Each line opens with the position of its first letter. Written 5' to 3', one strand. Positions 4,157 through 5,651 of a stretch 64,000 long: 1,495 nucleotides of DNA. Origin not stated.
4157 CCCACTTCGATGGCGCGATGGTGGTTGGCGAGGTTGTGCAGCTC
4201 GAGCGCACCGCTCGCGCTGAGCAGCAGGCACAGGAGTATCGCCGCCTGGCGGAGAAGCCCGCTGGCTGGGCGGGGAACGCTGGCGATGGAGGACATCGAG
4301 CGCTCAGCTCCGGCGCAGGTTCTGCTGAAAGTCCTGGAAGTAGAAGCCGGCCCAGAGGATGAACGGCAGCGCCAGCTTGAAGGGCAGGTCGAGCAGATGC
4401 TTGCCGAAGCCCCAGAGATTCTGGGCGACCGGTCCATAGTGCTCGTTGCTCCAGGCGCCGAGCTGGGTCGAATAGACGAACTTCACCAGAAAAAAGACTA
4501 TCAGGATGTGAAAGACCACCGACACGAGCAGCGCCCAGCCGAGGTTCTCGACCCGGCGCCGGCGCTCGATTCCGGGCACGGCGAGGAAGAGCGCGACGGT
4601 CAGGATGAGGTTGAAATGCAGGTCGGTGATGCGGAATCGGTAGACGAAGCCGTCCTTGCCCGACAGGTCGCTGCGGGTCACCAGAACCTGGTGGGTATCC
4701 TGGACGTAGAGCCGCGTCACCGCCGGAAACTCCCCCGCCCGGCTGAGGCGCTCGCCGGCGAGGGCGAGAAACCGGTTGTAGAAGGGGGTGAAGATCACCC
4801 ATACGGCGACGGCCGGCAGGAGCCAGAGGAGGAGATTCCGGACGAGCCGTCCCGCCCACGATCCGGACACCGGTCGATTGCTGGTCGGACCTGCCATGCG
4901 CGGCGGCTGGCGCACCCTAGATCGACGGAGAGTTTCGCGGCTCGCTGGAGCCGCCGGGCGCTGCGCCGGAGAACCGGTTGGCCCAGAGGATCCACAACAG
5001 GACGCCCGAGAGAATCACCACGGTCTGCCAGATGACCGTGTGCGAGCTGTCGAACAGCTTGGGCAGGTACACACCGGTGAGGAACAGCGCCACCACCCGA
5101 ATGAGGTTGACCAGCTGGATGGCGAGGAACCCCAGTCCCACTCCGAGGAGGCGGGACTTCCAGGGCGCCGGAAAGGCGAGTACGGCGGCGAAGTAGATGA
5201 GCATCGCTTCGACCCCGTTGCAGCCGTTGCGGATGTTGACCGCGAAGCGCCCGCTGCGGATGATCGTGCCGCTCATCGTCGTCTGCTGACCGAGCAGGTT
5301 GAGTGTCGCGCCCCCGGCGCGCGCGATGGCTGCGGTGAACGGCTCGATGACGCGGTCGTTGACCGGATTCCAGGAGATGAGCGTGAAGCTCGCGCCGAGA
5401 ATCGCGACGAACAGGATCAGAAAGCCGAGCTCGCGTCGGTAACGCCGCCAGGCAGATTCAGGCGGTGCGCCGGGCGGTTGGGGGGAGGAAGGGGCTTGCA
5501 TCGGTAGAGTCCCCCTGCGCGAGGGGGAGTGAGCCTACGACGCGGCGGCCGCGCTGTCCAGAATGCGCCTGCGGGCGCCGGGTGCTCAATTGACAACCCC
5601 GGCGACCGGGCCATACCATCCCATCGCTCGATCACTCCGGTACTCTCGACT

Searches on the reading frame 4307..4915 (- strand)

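Call 67: search_protein_families(library=ncbifam, proteins=[window:4307-4915:-], max_evalue=0.01)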
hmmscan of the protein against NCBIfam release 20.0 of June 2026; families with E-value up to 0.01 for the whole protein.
window:4307-4915:- (203 aa): 1 family
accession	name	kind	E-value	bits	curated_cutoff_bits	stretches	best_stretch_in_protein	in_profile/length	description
NF041730.1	XrtH_assoc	equivalog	6.6e-10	39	35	1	23-192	3-181/184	exosortase H-associated membrane protein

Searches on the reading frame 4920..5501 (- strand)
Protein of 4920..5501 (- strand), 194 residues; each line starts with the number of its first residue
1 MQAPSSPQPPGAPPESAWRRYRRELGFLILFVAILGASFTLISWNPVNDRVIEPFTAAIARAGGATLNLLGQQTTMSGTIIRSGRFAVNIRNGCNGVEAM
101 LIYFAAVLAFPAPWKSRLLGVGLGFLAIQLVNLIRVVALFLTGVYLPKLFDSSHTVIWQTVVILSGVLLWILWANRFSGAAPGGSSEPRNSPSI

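Call 67: search_protein_families(library=ncbifam, proteins=[window:4920-5501:-], max_evalue=0.01)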
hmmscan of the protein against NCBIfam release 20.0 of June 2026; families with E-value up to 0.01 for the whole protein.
window:4920-5501:- (194 aa): 13 families
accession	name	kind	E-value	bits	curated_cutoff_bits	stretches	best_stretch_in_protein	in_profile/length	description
TIGR04177.1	exosort_XrtH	exception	1.6e-33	115.9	86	1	27-175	3-153/158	exosortase H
NF046081.1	exosort_XrtX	exception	7.1e-26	91.1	170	1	46-178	27-163/168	exosortase X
TIGR04144.1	archaeo_VPXXXP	exception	3.5e-18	66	150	1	53-176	27-152/156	archaeosortase B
TIGR04128.1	exoso_Fjoh_1448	exception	5.8e-18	65.7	90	1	41-178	29-173/174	exosortase family protein XrtF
TIGR04300.1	exosort_XrtM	exception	1.2e-16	61.5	125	1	76-175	43-142/150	exosortase family protein XrtM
TIGR04178.1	exo_archaeo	signature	1.1e-15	57.6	23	1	88-174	1-94/97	exosortase/archaeosortase family protein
NF046083.1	exosort_XrtY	exception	1.4e-09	38.1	160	1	59-168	53-163/168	exosortase Y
TIGR04124.1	archaeo_artE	exception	1.1e-08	35.2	95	1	59-174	34-148/153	archaeosortase family protein ArtE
NF033505.2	paceosortase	exception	2.3e-08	34.3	80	1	73-175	43-146/167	pacearchaeosortase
NF033464.1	cyanoexo_CrtC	exception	1.6e-07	31.2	225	1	57-147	150-244/278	cyanoexosortase C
NF045528.1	heimosortase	equivalog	7.5e-05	22.8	130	1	49-158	47-156/199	heimdallarchaeosortase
TIGR04125.1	exosort_PGF_TRM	exception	0.00011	21.8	75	1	61-142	118-198/271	archaeosortase A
TIGR03110.1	exosort_Gpos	exception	0.0029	17.5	102.75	1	84-171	84-166/187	exosortase family protein XrtG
